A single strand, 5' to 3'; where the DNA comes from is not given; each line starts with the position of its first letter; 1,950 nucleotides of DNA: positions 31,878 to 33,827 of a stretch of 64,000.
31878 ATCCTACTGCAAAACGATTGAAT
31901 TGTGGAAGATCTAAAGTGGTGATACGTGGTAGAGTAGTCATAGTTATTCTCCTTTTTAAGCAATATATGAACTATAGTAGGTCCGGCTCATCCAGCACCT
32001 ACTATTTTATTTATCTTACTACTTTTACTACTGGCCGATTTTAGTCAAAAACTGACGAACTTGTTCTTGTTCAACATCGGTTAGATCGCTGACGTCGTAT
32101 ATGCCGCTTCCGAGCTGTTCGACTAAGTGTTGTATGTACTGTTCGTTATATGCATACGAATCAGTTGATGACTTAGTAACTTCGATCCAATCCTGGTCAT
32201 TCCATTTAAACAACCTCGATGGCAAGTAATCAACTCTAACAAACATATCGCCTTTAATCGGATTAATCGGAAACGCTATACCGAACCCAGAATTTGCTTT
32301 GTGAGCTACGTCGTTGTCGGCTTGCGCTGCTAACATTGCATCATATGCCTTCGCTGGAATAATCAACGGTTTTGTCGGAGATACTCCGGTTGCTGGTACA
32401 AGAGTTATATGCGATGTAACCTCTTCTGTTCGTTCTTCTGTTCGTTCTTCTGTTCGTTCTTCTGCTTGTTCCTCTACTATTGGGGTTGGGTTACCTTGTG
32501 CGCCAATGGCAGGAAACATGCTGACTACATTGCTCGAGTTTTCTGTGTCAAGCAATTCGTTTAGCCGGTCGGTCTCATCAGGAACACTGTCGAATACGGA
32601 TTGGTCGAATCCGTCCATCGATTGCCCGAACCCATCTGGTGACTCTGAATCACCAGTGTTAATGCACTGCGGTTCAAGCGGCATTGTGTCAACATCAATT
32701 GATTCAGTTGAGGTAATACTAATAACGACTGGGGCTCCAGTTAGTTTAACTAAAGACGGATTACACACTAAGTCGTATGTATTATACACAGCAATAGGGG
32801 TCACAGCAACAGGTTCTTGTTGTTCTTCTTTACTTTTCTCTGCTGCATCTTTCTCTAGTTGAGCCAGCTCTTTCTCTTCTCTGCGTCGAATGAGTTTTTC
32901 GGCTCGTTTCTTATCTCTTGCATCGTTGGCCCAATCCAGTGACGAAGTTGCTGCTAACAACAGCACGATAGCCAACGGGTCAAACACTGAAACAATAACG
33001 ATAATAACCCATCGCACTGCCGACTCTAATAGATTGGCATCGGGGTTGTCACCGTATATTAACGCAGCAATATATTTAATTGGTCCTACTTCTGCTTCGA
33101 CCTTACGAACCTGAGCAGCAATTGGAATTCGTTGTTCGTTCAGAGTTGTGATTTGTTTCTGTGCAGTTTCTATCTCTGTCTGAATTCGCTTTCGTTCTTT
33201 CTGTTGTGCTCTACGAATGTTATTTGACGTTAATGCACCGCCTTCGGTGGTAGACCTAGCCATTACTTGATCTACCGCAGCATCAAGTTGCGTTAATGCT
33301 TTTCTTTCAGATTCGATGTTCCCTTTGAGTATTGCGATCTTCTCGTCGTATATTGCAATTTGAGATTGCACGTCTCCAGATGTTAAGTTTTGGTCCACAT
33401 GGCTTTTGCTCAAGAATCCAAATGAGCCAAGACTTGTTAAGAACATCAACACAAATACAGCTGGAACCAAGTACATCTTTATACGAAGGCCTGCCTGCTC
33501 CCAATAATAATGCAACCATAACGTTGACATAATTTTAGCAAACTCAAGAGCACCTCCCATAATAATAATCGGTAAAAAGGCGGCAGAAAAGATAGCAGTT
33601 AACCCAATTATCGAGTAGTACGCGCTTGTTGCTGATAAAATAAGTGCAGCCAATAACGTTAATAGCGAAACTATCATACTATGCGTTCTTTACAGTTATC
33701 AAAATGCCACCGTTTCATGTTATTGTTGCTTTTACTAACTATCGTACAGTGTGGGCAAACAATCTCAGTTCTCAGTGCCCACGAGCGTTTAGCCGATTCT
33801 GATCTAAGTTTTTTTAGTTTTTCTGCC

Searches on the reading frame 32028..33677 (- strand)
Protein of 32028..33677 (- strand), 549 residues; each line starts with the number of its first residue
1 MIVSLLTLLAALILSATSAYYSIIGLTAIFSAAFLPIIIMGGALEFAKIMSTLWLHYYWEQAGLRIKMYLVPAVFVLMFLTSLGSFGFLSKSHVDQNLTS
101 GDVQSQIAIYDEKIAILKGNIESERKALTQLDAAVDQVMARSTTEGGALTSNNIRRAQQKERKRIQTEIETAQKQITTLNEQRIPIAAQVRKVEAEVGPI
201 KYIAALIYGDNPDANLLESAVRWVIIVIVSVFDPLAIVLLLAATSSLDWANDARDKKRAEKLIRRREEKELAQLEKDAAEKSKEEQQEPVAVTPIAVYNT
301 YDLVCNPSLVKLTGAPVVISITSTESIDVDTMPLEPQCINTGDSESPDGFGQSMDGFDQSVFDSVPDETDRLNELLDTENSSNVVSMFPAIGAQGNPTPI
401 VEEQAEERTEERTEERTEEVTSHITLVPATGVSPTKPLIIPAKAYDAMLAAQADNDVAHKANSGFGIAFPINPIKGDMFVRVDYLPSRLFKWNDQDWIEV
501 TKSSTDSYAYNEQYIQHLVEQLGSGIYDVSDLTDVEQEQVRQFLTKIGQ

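Call 14: search_protein_families(library=phrogs, proteins=[window:32028-33677:-], max_evalue=0.00001)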
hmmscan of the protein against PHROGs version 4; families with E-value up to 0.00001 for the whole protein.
window:32028-33677:- (549 aa): 0 families

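Call 54: search_protein_families(library=pfam, proteins=[window:32028-33677:-], max_evalue=0.0001)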
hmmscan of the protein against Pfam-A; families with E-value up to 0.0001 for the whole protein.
window:32028-33677:- (549 aa): 0 families

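Call 65: search_dna_similar(query=window:32028-33677:-, collection=phages, mode=protein, max_rows=12)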
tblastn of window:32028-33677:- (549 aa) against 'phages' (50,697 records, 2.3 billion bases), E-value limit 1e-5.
Records with a match: 15; places in all: 15; records where one place covers at least 80% of the query: 0.
Best place of each record, by identity: <60% 15.
By first word of the organism name: Flavobacterium 4; uncultured 3; Xanthomonas 2; Stenotrophomonas 2; Pelagibacter 1; Salicola 1; Ralstonia 1; Microcystis 1.
By host as written in the record: Flavobacterium sp. LMO8 4; - 3; Candidatus Pelagibacter ubique HTCC1062 1; Xanthomonas citri 1; Xanthomonas oryzae pv. oryzae 1; Salicola sp. PV4 1; Stenotrophomonas maltophilia SRM01 1; Stenotrophomonas maltophilia 1; and 2 more.
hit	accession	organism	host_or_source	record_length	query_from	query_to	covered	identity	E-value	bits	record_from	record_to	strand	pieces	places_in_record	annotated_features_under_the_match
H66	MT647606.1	Pelagibacter phage Mosig EXVC030M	Candidatus Pelagibacter ubique HTCC1062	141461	23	247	41%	41.0%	9e-37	152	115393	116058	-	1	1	hypothetical protein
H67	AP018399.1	Xanthomonas phage XacN1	Xanthomonas citri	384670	23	248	41%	33.0%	2e-24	114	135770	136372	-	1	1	hypothetical protein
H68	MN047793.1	Xanthomonas phage Xoo-sp13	Xanthomonas oryzae pv. oryzae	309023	23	242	40%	33.9%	4e-28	125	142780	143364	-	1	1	hypothetical protein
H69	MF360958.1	Salicola phage SCTP-2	Salicola sp. PV4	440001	23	244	40%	32.0%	9e-22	105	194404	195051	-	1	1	195: hypothetical protein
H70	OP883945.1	Stenotrophomonas phage CM1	Stenotrophomonas maltophilia SRM01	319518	23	255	42%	29.6%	6e-25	115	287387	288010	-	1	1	record has no annotation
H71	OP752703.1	Stenotrophomonas phage RAS14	Stenotrophomonas maltophilia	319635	23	255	42%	29.6%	6e-25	115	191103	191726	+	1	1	hypothetical protein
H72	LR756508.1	uncultured phage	metagenomic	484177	23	253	42%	28.9%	3e-24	114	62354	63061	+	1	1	record has no annotation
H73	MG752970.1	Ralstonia phage RsoM2USA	Ralstonia solanacearum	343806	23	241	40%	30.2%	4e-17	91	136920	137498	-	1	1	hypothetical protein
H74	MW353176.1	Flavobacterium phage vB_FspM_immuto_3-5A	Flavobacterium sp. LMO8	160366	23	248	41%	27.1%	9e-14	81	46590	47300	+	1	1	hypothetical protein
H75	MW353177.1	Flavobacterium phage vB_FspM_immuto_13-6C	Flavobacterium sp. LMO8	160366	23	248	41%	27.1%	9e-14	81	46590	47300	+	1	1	hypothetical protein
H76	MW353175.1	Flavobacterium phage vB_FspM_immuto_2-6A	Flavobacterium sp. LMO8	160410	23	248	41%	27.1%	9e-14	81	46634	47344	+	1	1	hypothetical protein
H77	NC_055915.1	Flavobacterium phage vB_FspM_immuto_2-6A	Flavobacterium sp. LMO8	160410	23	248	41%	27.1%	9e-14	81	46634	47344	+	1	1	hypothetical protein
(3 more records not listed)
